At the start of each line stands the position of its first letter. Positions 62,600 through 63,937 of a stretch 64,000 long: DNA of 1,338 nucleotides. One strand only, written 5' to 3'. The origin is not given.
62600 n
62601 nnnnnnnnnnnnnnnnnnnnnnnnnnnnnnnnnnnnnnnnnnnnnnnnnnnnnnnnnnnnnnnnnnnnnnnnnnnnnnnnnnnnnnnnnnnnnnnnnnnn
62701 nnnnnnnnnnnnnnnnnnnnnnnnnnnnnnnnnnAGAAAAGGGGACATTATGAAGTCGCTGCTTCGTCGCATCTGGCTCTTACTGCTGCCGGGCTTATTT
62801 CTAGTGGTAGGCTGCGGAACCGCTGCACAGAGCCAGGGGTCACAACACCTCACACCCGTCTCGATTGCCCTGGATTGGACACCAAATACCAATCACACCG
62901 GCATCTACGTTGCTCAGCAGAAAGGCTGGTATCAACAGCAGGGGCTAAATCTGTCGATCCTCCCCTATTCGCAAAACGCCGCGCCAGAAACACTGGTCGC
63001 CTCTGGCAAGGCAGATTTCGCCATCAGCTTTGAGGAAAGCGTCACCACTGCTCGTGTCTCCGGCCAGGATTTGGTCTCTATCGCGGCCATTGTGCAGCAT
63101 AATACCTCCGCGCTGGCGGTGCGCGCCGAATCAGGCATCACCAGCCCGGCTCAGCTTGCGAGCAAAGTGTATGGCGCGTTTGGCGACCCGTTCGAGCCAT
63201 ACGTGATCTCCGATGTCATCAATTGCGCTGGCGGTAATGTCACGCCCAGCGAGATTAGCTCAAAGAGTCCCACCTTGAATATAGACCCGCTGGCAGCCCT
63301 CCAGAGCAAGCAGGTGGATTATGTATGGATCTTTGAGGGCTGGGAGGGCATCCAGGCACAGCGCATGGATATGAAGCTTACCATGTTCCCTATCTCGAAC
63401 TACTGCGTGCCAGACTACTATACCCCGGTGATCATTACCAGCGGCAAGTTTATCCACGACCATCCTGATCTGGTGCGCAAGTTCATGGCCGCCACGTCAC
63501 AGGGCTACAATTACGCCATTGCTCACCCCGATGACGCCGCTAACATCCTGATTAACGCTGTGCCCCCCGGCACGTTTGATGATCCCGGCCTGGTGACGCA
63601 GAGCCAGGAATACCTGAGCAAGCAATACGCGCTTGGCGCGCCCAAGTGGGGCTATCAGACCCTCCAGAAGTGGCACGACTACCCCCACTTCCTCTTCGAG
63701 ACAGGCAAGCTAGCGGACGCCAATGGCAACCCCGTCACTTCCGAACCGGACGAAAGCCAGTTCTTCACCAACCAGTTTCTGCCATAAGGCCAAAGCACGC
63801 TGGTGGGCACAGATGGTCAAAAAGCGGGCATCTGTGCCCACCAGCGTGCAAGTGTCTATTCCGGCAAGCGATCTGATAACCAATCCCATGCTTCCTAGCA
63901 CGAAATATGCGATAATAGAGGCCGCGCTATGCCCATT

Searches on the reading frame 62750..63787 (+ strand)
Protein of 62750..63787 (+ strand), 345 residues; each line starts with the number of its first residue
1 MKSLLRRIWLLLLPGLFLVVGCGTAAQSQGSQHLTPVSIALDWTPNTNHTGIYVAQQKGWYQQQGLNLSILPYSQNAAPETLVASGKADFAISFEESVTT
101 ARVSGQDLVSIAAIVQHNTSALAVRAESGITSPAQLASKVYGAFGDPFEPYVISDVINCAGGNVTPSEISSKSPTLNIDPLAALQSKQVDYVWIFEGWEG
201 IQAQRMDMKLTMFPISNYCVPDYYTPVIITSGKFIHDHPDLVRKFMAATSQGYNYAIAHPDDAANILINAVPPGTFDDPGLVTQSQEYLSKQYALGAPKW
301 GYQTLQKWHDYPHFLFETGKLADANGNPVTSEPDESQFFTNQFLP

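Call 35: search_protein_families(library=pfam, proteins=[window:62750-63787:+])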
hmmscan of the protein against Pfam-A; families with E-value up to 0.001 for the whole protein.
window:62750-63787:+ (345 aa): 2 families
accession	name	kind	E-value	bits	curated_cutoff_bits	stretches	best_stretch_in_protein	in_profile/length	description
PF09084.16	NMT1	-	5e-65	219.9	20.5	1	46-263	1-216/216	NMT1/THI5 like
PF13379.11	NMT1_2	-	0.00067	20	24.7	0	36-130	5-105/252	NMT1-like family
